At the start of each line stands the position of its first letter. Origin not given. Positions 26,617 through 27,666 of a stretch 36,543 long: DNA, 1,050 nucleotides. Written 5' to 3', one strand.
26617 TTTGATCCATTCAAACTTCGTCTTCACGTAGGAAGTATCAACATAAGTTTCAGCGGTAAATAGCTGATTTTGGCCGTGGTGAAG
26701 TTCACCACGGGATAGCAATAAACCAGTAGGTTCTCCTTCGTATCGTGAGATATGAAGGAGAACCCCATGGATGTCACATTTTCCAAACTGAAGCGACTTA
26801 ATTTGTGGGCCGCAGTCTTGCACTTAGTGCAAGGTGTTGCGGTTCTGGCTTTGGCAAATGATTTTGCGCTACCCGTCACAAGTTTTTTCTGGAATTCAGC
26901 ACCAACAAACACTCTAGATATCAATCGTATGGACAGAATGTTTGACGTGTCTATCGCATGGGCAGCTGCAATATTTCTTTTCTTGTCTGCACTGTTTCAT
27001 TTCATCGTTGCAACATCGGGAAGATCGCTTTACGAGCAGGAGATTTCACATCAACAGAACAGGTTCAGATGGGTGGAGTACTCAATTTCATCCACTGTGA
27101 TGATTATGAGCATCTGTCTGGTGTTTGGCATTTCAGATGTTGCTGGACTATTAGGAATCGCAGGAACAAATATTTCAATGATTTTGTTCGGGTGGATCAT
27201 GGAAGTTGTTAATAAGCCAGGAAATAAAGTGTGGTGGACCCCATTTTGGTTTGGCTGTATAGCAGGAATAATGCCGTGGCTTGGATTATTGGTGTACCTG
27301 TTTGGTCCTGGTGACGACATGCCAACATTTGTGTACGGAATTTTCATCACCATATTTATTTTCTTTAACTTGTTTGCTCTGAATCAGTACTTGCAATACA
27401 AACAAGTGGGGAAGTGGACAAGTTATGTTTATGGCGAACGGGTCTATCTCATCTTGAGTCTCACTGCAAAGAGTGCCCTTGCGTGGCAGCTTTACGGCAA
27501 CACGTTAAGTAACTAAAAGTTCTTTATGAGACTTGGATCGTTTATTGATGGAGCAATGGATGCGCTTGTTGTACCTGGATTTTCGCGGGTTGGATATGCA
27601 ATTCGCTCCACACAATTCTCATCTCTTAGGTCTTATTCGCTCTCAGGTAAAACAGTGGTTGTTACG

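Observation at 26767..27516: Heliorhodopsin gene with intact retinal-binding Lys and counter-ion Glu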

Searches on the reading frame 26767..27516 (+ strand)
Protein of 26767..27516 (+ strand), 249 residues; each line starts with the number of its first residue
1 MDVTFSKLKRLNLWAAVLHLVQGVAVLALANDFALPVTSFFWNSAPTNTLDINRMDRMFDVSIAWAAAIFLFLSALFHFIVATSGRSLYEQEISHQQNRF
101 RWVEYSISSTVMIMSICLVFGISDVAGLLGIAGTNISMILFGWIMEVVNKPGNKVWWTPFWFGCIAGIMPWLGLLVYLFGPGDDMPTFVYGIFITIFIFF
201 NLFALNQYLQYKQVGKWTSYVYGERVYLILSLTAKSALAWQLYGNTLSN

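Call 4: search_protein_families(library=pfam, proteins=[window:26767-27516:+], max_evalue=0.01)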
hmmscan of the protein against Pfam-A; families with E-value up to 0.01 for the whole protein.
window:26767-27516:+ (249 aa): 1 family
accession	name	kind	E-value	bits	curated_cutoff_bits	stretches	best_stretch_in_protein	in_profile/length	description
PF18761.7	Heliorhodopsin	-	8.7e-94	313.8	26.7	1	8-247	1-242/242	Heliorhodopsin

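Call 5: search_solved_structures(query=window:26767-27513:+, max_evalue=0.01, show_alignments=3)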
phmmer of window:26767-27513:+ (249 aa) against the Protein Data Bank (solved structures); distinct sequences matched with E-value up to 0.01: 6.
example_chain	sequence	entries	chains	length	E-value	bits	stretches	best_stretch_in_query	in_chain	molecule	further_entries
9ljj_A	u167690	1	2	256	9.1e-75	254.7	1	7-247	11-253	Heliorhodopsin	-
6su3_X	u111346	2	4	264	1e-74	254.6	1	7-247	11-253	48C12 heliorhodopsin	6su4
6uh3_A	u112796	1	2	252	1.3e-74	254.2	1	7-247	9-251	Heliorhodopsin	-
6is6_A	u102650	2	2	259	2.4e-54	187.8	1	2-247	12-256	heliorhodopsin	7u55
7clj_A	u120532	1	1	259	6.2e-54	186.5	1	2-247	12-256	heliorhodopsin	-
9vfc_A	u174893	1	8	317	4e-41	144.5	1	11-246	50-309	heliorhodopsin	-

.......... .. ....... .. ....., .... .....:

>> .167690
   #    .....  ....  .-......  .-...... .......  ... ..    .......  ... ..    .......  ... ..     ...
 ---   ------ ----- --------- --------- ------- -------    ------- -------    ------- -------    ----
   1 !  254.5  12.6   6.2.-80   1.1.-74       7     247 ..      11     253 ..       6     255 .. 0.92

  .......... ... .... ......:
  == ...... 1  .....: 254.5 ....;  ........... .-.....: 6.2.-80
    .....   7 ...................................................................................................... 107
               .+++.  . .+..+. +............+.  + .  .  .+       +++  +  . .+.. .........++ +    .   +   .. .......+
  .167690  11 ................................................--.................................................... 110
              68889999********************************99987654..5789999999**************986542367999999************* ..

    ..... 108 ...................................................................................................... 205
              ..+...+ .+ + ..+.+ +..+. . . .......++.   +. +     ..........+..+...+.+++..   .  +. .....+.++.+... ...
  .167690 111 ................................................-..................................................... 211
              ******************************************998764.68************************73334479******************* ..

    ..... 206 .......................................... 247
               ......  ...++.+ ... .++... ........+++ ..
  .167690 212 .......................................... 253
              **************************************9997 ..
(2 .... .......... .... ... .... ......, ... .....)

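Call 12: find_homologous_proteins(query=window:26767-27513:+, max_evalue=1e-20)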
Query window:26767-27513:+ (249 aa): 4429 proteins with E <= 1e-20 among 5781 candidates; the best 120 are listed.
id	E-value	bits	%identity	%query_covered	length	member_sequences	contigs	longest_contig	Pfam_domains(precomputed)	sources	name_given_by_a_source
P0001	3.6e-162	556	100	100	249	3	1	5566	PF18761.8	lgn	-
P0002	3.7e-132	458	81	98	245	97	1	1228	PF18761.8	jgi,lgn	-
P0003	4.3e-132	457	80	99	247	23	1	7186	PF18761.8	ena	-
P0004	1.5e-131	456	80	99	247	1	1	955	PF18761.8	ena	-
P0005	1.7e-131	455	81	98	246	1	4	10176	PF18761.8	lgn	-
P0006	3.8e-131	454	79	99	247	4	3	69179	PF18761.8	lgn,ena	-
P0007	2.0e-130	452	79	98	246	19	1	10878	PF18761.8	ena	-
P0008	2.0e-130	452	79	98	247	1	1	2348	PF18761.8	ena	-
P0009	2.5e-130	452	80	98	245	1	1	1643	PF18761.8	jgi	jgi:hypothetical protein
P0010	2.9e-130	451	79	98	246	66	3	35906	PF18761.8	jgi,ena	jgi:hypothetical protein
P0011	2.9e-130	451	79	100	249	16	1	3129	PF18761.8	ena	-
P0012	1.0e-129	450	77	100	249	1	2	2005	PF18761.8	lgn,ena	-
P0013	1.9e-129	449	77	100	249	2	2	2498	PF18761.8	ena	-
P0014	7.1e-129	447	78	98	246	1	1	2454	PF18761.8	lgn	-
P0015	8.6e-129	447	77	100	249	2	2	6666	PF18761.8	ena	-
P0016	1.2e-128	446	79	98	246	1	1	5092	PF18761.8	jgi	jgi:hypothetical protein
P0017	1.3e-128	446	78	98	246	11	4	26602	PF18761.8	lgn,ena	-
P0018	2.7e-128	445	79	100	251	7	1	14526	PF18761.8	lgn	-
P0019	4.4e-128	444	78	98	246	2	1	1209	PF18761.8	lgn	-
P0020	8.2e-128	443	78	98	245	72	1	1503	PF18761.8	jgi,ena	-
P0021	1.3e-127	443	77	98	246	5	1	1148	PF18761.8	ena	-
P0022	1.7e-127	442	77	98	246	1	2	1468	PF18761.8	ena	-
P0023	1.9e-127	442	78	98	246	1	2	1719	PF18761.8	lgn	-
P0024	2.4e-127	442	75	100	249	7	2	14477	PF18761.8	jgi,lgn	jgi:hypothetical protein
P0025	3.1e-127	441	75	100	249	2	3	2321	PF18761.8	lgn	-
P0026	3.7e-127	441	78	98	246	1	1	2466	PF18761.8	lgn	-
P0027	4.5e-127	441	76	100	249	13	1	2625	PF18761.8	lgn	-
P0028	4.8e-127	441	75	100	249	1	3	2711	PF18761.8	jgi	-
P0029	5.3e-127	441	77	100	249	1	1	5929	PF18761.8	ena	-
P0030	6.8e-127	440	75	100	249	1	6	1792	PF18761.8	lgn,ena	-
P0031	7.9e-127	440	77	100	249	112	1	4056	PF18761.8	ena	-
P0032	1.1e-126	440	76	99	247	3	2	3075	PF18761.8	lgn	-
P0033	1.1e-126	440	75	98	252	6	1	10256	PF18761.8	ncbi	ncbi:MAG: hypothetical protein RL547_1805 [Actinomycetota bacterium]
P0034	1.2e-126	440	75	100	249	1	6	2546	PF18761.8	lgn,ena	-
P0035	1.3e-126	439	75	100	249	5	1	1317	PF18761.8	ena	-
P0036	2.4e-126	439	75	100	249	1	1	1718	PF18761.8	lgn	-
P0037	4.7e-126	438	76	100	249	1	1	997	PF18761.8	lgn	-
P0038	7.8e-126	437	77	98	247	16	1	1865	PF18761.8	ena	-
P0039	8.3e-126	437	77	98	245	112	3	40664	PF18761.8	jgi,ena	jgi:hypothetical protein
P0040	1.0e-125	437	75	100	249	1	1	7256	PF18761.8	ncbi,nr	ncbi:MAG: heliorhodopsin HeR [Acidobacteria bacterium]|nr:heliorhodopsin HeR [Acidobacteriota bacter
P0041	1.2e-125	436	76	100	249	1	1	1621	PF18761.8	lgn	-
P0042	1.3e-125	436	76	100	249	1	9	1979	PF18761.8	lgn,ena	-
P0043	1.3e-125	436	77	98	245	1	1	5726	PF18761.8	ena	-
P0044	1.4e-125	436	75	100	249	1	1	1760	PF18761.8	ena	-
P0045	1.4e-125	436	75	100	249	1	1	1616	PF18761.8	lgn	-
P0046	1.4e-125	436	75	100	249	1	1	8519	PF18761.8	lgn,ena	-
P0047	1.5e-125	436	75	100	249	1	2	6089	PF18761.8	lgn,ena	-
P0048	1.5e-125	436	75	100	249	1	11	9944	PF18761.8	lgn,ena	-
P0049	1.8e-125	436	76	100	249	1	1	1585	PF18761.8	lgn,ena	-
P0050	1.9e-125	436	75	100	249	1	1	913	PF18761.8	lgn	-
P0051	1.9e-125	436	75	100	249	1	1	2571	PF18761.8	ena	-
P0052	2.0e-125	436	75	100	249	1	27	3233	PF18761.8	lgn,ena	-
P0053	2.1e-125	436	75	100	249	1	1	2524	PF18761.8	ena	-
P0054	2.2e-125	435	76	100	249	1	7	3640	PF18761.8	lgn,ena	-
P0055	2.3e-125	435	75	100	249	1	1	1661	PF18761.8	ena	-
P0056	2.5e-125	435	75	100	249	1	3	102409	PF18761.8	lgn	-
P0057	2.7e-125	435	75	100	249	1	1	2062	PF18761.8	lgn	-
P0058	3.6e-125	435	75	100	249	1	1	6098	PF18761.8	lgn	-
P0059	3.7e-125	435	77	98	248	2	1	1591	PF18761.8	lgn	-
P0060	3.7e-125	435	75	100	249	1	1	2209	PF18761.8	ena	-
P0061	3.8e-125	435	75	100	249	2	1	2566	PF18761.8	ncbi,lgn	-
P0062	3.9e-125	435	75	100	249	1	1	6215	PF18761.8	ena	-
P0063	4.0e-125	435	75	100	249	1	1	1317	PF18761.8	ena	-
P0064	4.0e-125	435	75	100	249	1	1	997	PF18761.8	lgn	-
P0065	4.0e-125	435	74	100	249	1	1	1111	PF18761.8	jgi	jgi:hypothetical protein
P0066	5.5e-125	434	75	100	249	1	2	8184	PF18761.8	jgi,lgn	jgi:hypothetical protein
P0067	5.7e-125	434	75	100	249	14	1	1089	PF18761.8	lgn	-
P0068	6.3e-125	434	75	100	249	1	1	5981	PF18761.8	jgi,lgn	jgi:hypothetical protein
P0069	6.8e-125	434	74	100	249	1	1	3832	PF18761.8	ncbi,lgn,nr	ncbi:MAG: hypothetical protein FGM42_07375 [Ilumatobacteraceae bacterium]|nr:hypothetical protein [I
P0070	1.4e-124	433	75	100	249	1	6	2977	PF18761.8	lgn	-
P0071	1.7e-124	433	75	100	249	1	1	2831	PF18761.8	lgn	-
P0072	1.9e-124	432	75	100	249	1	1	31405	PF18761.8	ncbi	-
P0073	3.4e-124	432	75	100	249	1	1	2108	PF18761.8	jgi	jgi:hypothetical protein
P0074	4.8e-124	431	74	100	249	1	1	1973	PF18761.8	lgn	-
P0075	5.2e-124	431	81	92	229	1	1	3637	PF18761.8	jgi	jgi:hypothetical protein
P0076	5.7e-124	431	80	92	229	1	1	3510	PF18761.8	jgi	jgi:hypothetical protein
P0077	7.9e-124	430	73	100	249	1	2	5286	PF18761.8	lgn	-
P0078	1.0e-123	430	80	92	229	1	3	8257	PF18761.8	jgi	jgi:hypothetical protein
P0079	1.2e-123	430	74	100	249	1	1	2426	PF18761.8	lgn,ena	-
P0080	1.3e-123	430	75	98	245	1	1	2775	PF18761.8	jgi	jgi:hypothetical protein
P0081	2.4e-123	429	73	100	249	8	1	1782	PF18761.8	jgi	-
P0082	2.6e-123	429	75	98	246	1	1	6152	PF18761.8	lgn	-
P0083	4.9e-123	428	74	98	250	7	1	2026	PF18761.8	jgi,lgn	jgi:hypothetical protein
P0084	5.7e-123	428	76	98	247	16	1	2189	PF18761.8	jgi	-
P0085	5.8e-123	427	80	92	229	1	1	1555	PF18761.8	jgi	jgi:hypothetical protein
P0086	9.4e-123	427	73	100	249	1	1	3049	PF18761.8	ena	-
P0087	1.5e-121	423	72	100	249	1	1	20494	PF18761.8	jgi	jgi:hypothetical protein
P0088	1.8e-121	423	74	98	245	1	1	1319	PF18761.8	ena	-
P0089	2.5e-121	422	75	99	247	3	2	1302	PF18761.8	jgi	-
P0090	2.8e-121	422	75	98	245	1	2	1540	PF18761.8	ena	-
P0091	8.8e-121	420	81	88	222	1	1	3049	PF18761.8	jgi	jgi:hypothetical protein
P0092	1.2e-120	420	81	90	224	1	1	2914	PF18761.8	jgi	jgi:hypothetical protein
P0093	1.3e-120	420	73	97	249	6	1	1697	PF18761.8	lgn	-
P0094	2.1e-120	419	80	90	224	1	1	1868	PF18761.8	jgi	jgi:hypothetical protein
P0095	2.4e-120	419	71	100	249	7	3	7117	PF18761.8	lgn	-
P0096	8.8e-120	417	75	98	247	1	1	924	PF18761.8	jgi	jgi:hypothetical protein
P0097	1.6e-119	416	71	100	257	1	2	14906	PF18761.8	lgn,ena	-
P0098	3.1e-118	412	76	98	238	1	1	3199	PF18761.8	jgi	jgi:hypothetical protein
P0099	7.0e-115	401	80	85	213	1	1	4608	PF18761.8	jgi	jgi:hypothetical protein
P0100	1.1e-111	391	69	98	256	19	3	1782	PF18761.8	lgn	-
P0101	3.7e-111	389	70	97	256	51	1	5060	PF18761.8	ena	-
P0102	7.2e-111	388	67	99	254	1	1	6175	PF18761.8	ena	-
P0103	6.9e-110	385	67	99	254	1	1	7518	PF18761.8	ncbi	ncbi:MAG: heliorhodopsin HeR [Ilumatobacteraceae bacterium]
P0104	1.3e-109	384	66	99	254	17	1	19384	PF18761.8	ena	-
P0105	2.1e-109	383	66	98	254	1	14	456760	PF18761.8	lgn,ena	-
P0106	2.5e-109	383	67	98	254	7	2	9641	PF18761.8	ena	-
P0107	3.3e-109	382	68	98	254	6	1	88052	PF18761.8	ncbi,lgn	-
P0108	9.2e-109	381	66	98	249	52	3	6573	PF18761.8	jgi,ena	-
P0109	1.6e-108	380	75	87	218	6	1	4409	PF18761.8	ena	-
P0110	1.6e-108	380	65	99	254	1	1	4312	PF18761.8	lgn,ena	-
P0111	4.1e-108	379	64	99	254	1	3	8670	PF18761.8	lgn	-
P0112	2.5e-107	376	65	100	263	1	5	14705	PF18761.8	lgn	-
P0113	6.3e-105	368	65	98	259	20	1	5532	PF18761.8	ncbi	-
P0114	8.0e-105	368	66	98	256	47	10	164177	PF18761.8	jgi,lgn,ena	-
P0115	2.5e-104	366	65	98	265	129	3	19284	PF18761.8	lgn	-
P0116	4.4e-104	366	62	98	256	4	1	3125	PF18761.8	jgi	jgi:hypothetical protein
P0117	6.8e-103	362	61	99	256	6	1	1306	PF18761.8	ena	-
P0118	7.2e-103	362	61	99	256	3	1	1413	PF18761.8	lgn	-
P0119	2.6e-102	360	62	98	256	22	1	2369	PF18761.8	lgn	-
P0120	2.7e-101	357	65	98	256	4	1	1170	PF18761.8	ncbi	-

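Call 13: find_encoding_contigs(protein=P0006, flank=8000, max_places=2)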
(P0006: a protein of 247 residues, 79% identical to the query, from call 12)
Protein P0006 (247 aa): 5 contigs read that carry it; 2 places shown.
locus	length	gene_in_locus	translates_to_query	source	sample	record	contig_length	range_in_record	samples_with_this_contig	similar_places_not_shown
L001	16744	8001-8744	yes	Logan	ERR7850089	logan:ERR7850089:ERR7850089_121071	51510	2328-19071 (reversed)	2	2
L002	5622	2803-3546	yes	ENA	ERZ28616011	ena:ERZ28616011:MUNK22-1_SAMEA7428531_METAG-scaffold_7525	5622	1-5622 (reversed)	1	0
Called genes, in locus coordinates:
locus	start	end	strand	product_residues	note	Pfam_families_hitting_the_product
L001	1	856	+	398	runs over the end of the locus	PF04909:Amidohydro_2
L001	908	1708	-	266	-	PF12679:ABC2_membrane_2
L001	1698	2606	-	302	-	PF00005:ABC_tran, PF13304:AAA_21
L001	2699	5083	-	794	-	PF00122:E1-E2_ATPase, PF00702:Hydrolase, PF08282:Hydrolase_3 (weak)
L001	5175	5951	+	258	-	PF02900:LigB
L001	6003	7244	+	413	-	PF22842:Pel9A-like_beta_helix, PF05048:NosD (weak), PF13229:Beta_helix, PF05048:NosD (weak), PF13229:Beta_helix (weak)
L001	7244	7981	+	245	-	-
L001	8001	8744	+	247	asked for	PF18761:Heliorhodopsin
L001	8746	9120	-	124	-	-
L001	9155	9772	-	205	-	PF00440:TetR_N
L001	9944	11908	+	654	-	PF00176:SNF2-rel_dom, PF00271:Helicase_C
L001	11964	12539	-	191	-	PF00440:TetR_N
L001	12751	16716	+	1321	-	-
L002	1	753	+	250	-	?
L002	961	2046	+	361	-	PF05048:NosD (weak), PF13229:Beta_helix, PF05048:NosD (weak)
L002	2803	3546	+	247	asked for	PF18761:Heliorhodopsin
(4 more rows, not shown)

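Call 14: find_encoding_contigs(protein=P0056, flank=8000, max_places=2)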
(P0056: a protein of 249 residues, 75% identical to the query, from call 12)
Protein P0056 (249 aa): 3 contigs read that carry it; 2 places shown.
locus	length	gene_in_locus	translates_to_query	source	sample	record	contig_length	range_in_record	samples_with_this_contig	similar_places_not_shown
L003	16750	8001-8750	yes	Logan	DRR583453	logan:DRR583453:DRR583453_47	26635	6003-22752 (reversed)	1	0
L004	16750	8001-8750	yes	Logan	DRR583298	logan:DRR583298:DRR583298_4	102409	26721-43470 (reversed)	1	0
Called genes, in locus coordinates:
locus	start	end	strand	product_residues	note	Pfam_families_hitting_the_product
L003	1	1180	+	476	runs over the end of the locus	PF00919:UPF0004, PF04055:Radical_SAM, PF01938:TRAM (weak)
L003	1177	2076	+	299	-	PF01745:IPT (faint), PF01715:IPPT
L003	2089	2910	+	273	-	PF01678:DAP_epimerase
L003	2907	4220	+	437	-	PF13167:GTP-bdg_N, PF16360:GTP-bdg_M, PF03193:RsgA_GTPase (faint), PF01926:MMR_HSR1, PF19275:HflX_C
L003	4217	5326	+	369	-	PF00155:Aminotran_1_2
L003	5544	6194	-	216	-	PF01726:LexA_DNA_bind, PF09339:HTH_IclR (weak), PF00717:Peptidase_S24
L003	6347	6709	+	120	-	PF01476:LysM (weak)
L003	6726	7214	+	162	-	PF22811:Zn_ribbon_NrdR, PF03477:ATP-cone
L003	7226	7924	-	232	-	PF13305:TetR_C_33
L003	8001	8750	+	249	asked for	PF18761:Heliorhodopsin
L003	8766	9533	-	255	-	PF01872:RibD_C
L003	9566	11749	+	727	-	PF00384:Molybdopterin, PF01568:Molydop_binding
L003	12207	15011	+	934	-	PF08471:Ribonuc_red_2_N, PF02867:Ribonuc_red_lgC, PF12637:TSCPD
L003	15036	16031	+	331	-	PF08240:ADH_N, PF00107:ADH_zinc_N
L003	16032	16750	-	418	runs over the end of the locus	PF00067:p450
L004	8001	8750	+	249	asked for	PF18761:Heliorhodopsin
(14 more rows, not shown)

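Call 15: find_encoding_contigs(protein=P0039, flank=8000, max_places=2)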
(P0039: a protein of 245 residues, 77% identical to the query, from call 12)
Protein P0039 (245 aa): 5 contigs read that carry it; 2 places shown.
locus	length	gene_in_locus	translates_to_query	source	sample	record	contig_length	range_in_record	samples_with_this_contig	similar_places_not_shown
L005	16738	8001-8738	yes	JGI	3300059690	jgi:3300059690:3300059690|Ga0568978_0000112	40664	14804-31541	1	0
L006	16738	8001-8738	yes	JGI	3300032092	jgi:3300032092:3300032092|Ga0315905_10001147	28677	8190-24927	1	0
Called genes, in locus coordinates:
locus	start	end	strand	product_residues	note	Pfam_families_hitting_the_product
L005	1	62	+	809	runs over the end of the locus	-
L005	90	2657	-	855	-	PF02861:Clp_N, PF05621:TniB, PF13191:AAA_16 (weak), PF00004:AAA, PF17871:AAA_lid_9, PF07724:AAA_2, PF07728:AAA_5, PF10431:ClpB_D2-small, +9 more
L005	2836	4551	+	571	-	PF00753:Lactamase_B (faint), PF14863:Alkyl_sulf_dimr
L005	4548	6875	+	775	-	PF00884:Sulfatase, PF16347:SGSH_C (faint)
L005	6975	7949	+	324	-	PF00348:polyprenyl_synt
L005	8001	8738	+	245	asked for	PF18761:Heliorhodopsin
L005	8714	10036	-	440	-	PF05977:MFS_3, PF07690:MFS_1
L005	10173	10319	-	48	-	PF10013:DUF2256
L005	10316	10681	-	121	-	-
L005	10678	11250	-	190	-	PF00440:TetR_N (weak)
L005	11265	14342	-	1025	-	-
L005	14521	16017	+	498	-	PF03662:Glyco_hydro_79n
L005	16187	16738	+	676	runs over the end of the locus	PF24514:SpaA_4, PF19403:SpaA_2, PF19407:DUF5979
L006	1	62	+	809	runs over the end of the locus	-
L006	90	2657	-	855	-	PF02861:Clp_N, PF05621:TniB, PF13191:AAA_16 (weak), PF00004:AAA, PF17871:AAA_lid_9, PF07724:AAA_2, PF07728:AAA_5, PF10431:ClpB_D2-small, +9 more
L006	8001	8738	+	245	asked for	PF18761:Heliorhodopsin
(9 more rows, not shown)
